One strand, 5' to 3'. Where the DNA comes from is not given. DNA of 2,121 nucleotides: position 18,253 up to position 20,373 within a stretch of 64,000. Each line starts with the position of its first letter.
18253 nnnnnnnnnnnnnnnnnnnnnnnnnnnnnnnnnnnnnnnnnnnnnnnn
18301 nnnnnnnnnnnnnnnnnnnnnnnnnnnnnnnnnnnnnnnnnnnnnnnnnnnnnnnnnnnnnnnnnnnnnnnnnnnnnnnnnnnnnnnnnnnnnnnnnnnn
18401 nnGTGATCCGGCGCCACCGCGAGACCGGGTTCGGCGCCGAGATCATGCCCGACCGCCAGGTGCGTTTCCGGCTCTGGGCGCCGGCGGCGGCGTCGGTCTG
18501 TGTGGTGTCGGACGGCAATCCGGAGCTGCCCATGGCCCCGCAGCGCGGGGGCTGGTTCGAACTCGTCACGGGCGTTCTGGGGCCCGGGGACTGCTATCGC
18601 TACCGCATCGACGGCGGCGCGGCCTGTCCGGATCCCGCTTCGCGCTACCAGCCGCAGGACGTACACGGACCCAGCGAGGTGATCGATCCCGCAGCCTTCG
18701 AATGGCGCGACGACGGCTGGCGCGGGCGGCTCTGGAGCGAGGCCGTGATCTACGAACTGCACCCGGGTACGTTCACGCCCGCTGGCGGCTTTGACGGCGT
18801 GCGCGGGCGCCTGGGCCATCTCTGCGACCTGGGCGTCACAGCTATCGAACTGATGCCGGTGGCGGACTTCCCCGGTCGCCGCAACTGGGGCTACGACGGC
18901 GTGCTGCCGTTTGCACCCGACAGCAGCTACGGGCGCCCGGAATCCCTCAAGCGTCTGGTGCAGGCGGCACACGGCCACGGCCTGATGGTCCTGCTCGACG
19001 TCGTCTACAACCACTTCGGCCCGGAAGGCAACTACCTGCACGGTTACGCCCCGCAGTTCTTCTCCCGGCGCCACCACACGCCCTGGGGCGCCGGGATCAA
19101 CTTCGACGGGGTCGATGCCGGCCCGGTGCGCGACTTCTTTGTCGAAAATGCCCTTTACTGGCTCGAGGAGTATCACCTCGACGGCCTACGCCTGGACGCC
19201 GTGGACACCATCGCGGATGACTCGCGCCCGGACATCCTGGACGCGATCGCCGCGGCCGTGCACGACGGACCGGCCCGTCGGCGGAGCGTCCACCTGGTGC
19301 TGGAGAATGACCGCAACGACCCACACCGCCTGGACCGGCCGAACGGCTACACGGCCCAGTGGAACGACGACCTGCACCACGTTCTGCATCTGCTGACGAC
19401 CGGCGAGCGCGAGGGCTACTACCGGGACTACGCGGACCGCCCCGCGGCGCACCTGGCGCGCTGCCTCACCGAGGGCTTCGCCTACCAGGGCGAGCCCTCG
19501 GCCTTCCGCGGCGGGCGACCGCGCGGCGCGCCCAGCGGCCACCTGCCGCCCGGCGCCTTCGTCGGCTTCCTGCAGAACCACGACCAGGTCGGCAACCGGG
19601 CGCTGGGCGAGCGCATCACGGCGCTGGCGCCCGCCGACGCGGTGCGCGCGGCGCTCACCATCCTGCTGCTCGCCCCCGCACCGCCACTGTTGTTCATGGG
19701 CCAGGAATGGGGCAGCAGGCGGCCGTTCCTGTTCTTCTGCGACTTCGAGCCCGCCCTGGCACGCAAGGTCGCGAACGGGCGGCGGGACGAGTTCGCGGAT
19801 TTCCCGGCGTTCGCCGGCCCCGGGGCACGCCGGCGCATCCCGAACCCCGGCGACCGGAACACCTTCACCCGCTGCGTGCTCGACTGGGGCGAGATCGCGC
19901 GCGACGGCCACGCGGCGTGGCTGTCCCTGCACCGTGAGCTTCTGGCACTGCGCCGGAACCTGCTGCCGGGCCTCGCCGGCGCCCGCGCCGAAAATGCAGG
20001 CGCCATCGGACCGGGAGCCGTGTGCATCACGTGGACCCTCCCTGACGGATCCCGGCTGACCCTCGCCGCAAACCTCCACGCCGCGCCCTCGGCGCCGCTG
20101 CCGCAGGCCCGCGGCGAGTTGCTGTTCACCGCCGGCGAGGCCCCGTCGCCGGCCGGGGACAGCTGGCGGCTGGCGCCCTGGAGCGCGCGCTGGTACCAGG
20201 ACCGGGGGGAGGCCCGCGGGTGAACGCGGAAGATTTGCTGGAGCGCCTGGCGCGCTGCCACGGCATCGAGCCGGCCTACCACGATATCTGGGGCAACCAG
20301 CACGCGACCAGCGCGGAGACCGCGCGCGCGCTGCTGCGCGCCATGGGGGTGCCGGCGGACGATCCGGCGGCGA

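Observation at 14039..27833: A 13.8-kb stop/start-coupled string joins trehalose biosynthesis to PolX and an Fpg/Nei glycosylase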

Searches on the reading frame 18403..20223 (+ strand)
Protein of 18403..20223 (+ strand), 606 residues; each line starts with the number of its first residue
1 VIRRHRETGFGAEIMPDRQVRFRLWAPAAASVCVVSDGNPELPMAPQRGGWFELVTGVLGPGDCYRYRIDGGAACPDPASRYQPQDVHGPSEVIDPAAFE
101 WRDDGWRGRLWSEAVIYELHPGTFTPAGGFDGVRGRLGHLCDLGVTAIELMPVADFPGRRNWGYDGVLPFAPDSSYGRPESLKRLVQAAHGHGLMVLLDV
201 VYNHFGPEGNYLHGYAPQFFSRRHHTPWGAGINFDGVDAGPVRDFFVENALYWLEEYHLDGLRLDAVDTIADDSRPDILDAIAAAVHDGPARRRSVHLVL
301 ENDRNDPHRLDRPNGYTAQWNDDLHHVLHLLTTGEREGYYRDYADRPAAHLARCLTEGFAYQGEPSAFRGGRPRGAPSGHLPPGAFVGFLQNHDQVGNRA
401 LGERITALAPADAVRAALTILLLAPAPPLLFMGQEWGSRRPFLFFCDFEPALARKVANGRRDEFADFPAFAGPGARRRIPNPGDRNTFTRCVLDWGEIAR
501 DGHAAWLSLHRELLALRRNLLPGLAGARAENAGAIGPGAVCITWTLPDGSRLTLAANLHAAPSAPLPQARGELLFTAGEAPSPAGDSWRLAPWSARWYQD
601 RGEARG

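Call 3: search_protein_families(library=pfam, proteins=[window:18403-20223:+])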
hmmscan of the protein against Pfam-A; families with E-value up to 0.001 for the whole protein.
window:18403-20223:+ (606 aa): 3 families
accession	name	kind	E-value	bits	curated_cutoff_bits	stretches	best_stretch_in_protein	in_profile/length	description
PF11941.14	DUF3459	-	3.2e-17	63.1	22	1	509-598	1-90/90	Domain of unknown function (DUF3459)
PF00128.31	Alpha-amylase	-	4.2e-17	62.9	22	1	127-212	15-99/446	Alpha amylase, catalytic domain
PF02922.24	CBM_48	-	2.4e-08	34.6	22.4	1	10-73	2-72/83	Carbohydrate-binding module 48 (Isoamylase N-terminal domain)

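Call 35: search_protein_families(library=ncbifam, proteins=[window:18403-20223:+])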
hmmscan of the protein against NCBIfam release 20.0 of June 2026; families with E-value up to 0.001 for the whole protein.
window:18403-20223:+ (606 aa): 29 families (the best 25 are shown)
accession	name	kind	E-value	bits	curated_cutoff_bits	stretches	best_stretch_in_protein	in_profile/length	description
TIGR02402.1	trehalose_TreZ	equivalog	2.9e-209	695.9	538.8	1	20-562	1-541/545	malto-oligosyltrehalose trehalohydrolase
NF008967.0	PRK12313.1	equivalog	1.5e-41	142.5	577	1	17-269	37-313/633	1,4-alpha-glucan branching protein GlgB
NF003811.1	PRK05402.1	equivalog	3.8e-40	138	741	1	18-269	29-305/619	1,4-alpha-glucan branching protein GlgB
TIGR01515.1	branching_enzym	equivalog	7.4e-30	104.1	463.95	1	19-270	29-295/607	1,4-alpha-glucan branching enzyme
NF011293.0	PRK14705.1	equivalog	5.1e-28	97.2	2376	1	20-270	640-909/1224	1,4-alpha-glucan branching enzyme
NF009221.0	PRK12568.1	equivalog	5.9e-26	90.7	1270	1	19-270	154-428/745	1,4-alpha-glucan branching enzyme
NF011294.0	PRK14706.1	equivalog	7.4e-24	83.9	1284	1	19-270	42-314/642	1,4-alpha-glucan branching enzyme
TIGR02104.1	pulA_typeI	equivalog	1.2e-23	83.1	504.5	1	131-267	164-321/605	type I pullulanase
TIGR02100.1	glgX_debranch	equivalog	1.4e-21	76.3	640.9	1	90-273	132-349/688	glycogen debranching protein GlgX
NF002983.0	PRK03705.1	equivalog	4.1e-14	51.6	901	1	90-270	127-341/658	glycogen debranching protein GlgX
NF041321.1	Alpha-amyl_MalA_Halo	equivalog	5.2e-12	44.9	875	1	112-209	258-359/666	alpha-amylase MalA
NF008183.0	PRK10933.1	subfamily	6.2e-12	45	535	1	110-212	7-113/551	alpha,alpha-phosphotrehalase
NF041090.1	Cyc-maltodext_AglB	equivalog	1.3e-10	40.7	540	1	128-265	62-206/470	cyclomaltodextrinase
TIGR02456.1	treS_nterm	equivalog_domain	1.5e-10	40.2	678.35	1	111-206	3-102/539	maltose alpha-D-glucosyltransferase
NF051899.1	BetGalacBglAAgro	equivalog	2.1e-10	39.6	900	1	111-205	3-101/537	beta-galactosidase BglA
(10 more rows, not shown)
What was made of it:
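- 18403..20223 (+): TreZ malto-oligosyltrehalose trehalohydrolase. TIGR02402 at 695.9 bits against a cut-off of 538.8 (call 35).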
